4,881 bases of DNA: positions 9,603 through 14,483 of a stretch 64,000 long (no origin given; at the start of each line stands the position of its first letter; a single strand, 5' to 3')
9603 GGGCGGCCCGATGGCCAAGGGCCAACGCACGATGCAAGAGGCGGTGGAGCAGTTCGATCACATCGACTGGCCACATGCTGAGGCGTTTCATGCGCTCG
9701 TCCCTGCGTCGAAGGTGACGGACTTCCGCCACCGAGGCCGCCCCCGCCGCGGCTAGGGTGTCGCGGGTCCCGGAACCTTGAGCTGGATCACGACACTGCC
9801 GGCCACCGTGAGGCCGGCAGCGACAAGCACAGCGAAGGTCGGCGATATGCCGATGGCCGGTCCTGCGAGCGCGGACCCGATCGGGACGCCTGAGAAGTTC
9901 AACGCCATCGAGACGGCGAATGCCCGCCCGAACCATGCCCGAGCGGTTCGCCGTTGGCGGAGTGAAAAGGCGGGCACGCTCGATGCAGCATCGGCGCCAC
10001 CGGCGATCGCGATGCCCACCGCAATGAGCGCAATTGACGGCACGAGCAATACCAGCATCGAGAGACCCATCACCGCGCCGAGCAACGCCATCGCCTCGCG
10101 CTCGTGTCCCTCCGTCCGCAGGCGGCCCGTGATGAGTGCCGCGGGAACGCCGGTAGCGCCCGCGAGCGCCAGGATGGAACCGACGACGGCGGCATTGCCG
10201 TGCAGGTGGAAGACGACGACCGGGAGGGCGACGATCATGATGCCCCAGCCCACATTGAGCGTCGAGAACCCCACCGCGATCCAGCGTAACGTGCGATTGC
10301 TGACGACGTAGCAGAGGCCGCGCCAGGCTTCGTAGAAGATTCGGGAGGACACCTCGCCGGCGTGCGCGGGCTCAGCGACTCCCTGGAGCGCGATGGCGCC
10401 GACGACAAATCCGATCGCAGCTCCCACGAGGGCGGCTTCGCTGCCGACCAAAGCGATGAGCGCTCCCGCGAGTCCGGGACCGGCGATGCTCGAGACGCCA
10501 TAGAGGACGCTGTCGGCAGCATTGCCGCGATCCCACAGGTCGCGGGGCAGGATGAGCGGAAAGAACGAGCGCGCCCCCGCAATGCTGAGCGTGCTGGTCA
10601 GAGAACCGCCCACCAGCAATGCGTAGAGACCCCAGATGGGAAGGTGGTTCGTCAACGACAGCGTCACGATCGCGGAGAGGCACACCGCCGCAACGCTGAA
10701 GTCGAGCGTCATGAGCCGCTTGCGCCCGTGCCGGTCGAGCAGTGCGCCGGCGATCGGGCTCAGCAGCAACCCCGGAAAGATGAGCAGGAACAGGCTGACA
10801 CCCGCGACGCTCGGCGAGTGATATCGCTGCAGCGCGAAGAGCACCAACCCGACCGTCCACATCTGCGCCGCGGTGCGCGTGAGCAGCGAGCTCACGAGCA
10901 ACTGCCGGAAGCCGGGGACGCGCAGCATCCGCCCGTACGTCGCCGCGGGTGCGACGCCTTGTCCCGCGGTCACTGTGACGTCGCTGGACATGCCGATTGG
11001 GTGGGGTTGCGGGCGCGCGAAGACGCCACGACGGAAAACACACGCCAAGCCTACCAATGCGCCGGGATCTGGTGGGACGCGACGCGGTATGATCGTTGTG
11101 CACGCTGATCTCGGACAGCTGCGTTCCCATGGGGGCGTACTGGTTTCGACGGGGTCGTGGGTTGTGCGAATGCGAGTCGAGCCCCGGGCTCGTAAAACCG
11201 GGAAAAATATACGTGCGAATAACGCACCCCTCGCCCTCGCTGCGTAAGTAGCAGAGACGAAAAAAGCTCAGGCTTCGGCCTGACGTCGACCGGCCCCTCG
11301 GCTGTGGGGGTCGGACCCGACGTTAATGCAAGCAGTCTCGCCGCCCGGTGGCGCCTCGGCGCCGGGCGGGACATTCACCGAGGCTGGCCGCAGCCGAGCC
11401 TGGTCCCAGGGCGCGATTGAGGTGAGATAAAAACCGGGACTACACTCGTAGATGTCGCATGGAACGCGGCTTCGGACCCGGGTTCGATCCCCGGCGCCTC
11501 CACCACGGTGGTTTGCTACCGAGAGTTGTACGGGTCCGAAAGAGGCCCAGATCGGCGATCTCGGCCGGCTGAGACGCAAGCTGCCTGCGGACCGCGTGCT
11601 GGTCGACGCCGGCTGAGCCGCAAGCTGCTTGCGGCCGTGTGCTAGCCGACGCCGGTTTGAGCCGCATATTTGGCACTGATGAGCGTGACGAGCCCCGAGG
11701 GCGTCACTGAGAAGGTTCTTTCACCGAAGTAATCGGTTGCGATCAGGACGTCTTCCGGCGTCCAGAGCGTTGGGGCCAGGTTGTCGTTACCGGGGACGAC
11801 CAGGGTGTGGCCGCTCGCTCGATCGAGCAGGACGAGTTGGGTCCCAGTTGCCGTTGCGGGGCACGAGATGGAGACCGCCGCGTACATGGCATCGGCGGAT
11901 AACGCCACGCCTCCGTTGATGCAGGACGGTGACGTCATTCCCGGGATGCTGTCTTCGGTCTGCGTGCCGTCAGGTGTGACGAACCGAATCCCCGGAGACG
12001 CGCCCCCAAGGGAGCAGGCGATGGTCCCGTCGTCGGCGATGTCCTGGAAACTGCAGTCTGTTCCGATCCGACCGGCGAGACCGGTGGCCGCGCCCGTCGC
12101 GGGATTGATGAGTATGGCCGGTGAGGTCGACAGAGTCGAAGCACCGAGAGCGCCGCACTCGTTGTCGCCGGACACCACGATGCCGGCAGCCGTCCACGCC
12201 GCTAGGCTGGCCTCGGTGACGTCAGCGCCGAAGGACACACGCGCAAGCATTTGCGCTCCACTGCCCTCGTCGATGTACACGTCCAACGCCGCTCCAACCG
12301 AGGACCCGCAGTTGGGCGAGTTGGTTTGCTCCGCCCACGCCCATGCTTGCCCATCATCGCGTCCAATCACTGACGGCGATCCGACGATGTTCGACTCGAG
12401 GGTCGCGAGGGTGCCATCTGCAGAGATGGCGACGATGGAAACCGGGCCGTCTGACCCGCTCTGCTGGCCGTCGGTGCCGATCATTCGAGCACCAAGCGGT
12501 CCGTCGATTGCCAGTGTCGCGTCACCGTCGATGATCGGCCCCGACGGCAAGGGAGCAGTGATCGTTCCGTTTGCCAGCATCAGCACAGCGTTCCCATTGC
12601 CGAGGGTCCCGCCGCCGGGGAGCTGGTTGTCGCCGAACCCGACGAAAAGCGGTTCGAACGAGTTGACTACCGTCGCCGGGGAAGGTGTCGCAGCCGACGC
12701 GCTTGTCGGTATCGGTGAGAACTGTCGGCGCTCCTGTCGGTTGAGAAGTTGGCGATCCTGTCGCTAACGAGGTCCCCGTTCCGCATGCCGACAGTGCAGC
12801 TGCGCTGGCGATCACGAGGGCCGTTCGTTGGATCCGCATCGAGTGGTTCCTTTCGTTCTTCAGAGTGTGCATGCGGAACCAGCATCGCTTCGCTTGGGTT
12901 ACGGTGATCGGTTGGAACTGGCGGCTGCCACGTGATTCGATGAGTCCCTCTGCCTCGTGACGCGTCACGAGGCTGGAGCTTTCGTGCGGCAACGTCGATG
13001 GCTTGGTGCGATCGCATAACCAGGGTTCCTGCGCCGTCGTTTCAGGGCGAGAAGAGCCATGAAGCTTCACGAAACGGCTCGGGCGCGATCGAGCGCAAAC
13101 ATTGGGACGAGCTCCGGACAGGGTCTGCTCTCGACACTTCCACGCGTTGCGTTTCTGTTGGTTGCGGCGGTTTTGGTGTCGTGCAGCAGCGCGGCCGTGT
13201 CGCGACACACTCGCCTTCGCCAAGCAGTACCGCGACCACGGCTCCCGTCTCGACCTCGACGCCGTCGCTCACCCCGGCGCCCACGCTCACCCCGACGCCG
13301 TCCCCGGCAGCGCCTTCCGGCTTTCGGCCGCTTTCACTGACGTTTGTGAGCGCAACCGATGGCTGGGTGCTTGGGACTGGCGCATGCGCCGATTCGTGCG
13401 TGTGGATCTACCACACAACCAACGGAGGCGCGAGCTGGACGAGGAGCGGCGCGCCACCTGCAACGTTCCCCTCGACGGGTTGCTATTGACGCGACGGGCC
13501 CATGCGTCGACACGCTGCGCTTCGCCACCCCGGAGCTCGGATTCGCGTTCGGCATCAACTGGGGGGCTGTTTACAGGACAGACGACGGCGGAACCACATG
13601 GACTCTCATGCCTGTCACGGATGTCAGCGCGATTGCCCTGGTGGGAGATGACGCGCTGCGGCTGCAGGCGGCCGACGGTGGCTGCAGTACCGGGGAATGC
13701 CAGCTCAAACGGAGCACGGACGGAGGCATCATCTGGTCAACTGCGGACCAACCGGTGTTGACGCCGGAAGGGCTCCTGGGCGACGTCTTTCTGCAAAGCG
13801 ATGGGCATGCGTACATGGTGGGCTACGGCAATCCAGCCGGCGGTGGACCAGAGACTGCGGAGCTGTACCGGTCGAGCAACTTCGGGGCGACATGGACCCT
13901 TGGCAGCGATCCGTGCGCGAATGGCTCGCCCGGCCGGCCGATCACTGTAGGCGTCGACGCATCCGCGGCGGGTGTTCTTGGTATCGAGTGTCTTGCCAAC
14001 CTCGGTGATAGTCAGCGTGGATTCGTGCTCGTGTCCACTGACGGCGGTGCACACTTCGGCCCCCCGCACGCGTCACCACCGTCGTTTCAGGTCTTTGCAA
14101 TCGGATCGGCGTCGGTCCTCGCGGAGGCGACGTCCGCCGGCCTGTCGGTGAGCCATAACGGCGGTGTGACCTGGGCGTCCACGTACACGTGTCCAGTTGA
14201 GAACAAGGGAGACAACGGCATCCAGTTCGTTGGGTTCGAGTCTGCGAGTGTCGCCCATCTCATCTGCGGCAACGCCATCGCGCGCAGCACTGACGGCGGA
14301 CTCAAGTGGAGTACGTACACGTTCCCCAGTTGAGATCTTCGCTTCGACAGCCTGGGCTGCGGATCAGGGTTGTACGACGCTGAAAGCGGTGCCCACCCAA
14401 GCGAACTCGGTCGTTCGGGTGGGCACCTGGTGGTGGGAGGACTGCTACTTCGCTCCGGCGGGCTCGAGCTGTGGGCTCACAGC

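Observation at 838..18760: Five unrelated terminus-anchored tandem arrays lie within 18 kb, and none was seen in the remaining 45 kb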

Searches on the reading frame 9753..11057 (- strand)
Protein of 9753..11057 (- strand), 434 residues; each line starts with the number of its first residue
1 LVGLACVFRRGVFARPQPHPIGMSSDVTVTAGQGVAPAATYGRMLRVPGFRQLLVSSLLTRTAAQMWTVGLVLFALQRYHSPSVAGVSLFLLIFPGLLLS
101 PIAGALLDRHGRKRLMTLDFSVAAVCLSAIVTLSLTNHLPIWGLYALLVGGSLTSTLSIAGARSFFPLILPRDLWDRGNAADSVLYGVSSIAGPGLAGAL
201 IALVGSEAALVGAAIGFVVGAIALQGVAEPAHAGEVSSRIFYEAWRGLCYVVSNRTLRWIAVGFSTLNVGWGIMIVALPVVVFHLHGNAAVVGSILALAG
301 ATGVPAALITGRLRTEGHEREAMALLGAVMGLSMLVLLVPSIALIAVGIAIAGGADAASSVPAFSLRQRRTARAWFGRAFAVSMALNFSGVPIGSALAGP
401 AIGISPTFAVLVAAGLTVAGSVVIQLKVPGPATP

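Call 16: search_protein_families(library=pfam, proteins=[window:9753-11057:-], max_evalue=0.001)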
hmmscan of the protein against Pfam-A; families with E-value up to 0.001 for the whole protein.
window:9753-11057:- (434 aa): 3 families
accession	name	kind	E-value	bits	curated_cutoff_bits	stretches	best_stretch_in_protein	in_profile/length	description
PF07690.21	MFS_1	-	9e-24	84.5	33.4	2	55-394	3-346/347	Major Facilitator Superfamily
PF05977.19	MFS_3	-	4.1e-13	49.1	27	1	45-429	7-396/524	Transmembrane secretion effector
PF13347.12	MFS_2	-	0.00048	19.2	27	1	42-192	218-365/427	MFS/sugar transport protein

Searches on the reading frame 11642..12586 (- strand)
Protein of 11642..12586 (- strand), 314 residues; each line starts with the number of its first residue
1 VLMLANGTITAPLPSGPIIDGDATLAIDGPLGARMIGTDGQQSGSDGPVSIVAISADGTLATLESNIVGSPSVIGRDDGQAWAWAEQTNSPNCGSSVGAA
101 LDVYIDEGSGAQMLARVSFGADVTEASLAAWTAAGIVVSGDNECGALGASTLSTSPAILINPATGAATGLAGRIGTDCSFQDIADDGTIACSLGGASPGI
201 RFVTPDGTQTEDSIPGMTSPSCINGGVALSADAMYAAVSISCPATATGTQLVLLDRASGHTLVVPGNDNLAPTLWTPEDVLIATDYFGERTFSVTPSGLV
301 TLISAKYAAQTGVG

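Call 16: search_protein_families(library=pfam, proteins=[window:11642-12586:-], max_evalue=0.001)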
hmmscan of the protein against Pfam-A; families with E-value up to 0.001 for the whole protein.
window:11642-12586:- (314 aa): 0 families

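Call 63: search_protein_families(library=pfam, proteins=[window:11642-12586:-], max_evalue=0.01)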
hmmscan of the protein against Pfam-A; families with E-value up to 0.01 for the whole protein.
window:11642-12586:- (314 aa): 0 families
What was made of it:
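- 11642..12586 (-): Putative secreted lipoprotein gene, probably frameshifted near 12600. A signal peptide lies in ORF 12522-13223. No Pfam match (calls 16, 63).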

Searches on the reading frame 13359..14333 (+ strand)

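Call 16: search_protein_families(library=pfam, proteins=[window:13359-14333:+], max_evalue=0.001)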
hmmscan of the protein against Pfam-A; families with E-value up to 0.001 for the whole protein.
window:13359-14333:+ (324 aa): 2 families
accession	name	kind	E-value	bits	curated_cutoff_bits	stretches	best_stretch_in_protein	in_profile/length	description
PF02012.26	BNR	-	1.8e-07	30.5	27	0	72-82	1-11/12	BNR/Asp-box repeat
PF15902.12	Sortilin-Vps10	-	1.8e-05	24.2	33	0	247-323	363-437/446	Sortilin, neurotensin receptor 3,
